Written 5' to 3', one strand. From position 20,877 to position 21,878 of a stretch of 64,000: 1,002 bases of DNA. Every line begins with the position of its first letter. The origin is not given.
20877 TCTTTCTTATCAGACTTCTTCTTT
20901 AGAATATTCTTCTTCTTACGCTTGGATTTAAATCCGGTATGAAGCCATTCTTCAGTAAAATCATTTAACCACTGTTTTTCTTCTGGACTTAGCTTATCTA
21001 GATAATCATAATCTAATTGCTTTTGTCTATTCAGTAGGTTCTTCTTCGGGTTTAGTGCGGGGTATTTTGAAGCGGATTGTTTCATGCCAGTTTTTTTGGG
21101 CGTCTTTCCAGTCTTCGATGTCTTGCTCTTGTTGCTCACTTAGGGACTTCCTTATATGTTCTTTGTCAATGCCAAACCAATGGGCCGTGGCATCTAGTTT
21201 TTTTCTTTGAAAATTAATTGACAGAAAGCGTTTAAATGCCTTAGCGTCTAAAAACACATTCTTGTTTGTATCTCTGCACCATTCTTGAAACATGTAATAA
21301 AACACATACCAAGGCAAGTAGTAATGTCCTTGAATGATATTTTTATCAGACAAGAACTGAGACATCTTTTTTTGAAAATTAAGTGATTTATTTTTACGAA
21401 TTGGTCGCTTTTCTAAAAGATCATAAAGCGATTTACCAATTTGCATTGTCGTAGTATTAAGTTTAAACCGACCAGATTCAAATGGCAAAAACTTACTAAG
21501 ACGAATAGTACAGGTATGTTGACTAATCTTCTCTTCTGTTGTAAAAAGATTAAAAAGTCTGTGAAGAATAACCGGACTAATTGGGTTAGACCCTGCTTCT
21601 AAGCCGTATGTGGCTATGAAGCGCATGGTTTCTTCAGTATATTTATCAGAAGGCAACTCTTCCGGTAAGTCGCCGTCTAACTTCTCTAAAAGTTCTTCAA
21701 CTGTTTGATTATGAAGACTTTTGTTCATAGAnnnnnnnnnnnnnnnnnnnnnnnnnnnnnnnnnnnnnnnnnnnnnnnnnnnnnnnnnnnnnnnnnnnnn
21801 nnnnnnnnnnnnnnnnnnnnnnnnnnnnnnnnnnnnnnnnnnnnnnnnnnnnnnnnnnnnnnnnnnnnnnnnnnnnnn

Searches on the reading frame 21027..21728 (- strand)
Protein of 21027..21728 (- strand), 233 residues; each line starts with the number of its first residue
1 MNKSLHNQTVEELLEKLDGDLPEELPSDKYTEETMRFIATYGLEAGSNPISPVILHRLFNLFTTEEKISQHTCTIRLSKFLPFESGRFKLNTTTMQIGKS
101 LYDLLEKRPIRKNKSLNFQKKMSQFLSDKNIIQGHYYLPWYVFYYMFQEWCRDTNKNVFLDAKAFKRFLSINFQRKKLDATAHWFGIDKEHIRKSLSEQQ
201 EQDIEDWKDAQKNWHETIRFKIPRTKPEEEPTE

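Call 53: search_protein_families(library=pfam, alignment_id=A3, max_evalue=0.00001)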
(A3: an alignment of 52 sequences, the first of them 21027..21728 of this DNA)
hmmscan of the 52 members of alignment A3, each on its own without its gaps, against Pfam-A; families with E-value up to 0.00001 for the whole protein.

A. member 1, window:21027-21728:- (233 aa): 0 families

B. families by the number of members that match (of 52 scanned): 33 families (the first 25 are shown)
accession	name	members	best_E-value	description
PF00574.28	CLP_protease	2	7.1e-30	Clp protease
PF00303.24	Thymidylat_synt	1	1.4e-84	Thymidylate synthase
PF02867.20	Ribonuc_red_lgC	1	8.7e-51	Ribonucleotide reductase, barrel domain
PF01145.31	Band_7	1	9.1e-36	SPFH domain / Band 7 family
PF03796.21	DnaB_C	1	5.4e-22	DnaB-like helicase C terminal domain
PF23140.1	Gp80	1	1.1e-21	Podophage GP4 fiber I protein gp80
PF13671.12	AAA_33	1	1.8e-20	AAA domain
PF09414.15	RNA_ligase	1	3.9e-19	RNA ligase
PF00692.24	dUTPase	1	8.2e-19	dUTPase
PF18909.5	dGTP_diPhyd_N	1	9.6e-19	dATP/dGTP diphosphohydrolase, N-terminal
PF02945.21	Endonuclease_7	1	2.1e-18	Recombination endonuclease VII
PF21189.3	PHA02142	1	3.2e-18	PHA02142 OB-fold domain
PF04404.17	ERF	1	3.3e-18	ERF superfamily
PF13203.12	DUF2201_N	1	2.8e-16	Putative metallopeptidase domain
PF13365.12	Trypsin_2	1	1.3e-15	Trypsin-like peptidase domain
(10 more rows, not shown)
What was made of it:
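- Closest known: phi29-family packaging RNA. Same: A phage-encoded structured RNA made from an early sigma-70-type promoter, in a phage with podovirus-like structural genes and a family B DNA polymerase (call 53).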
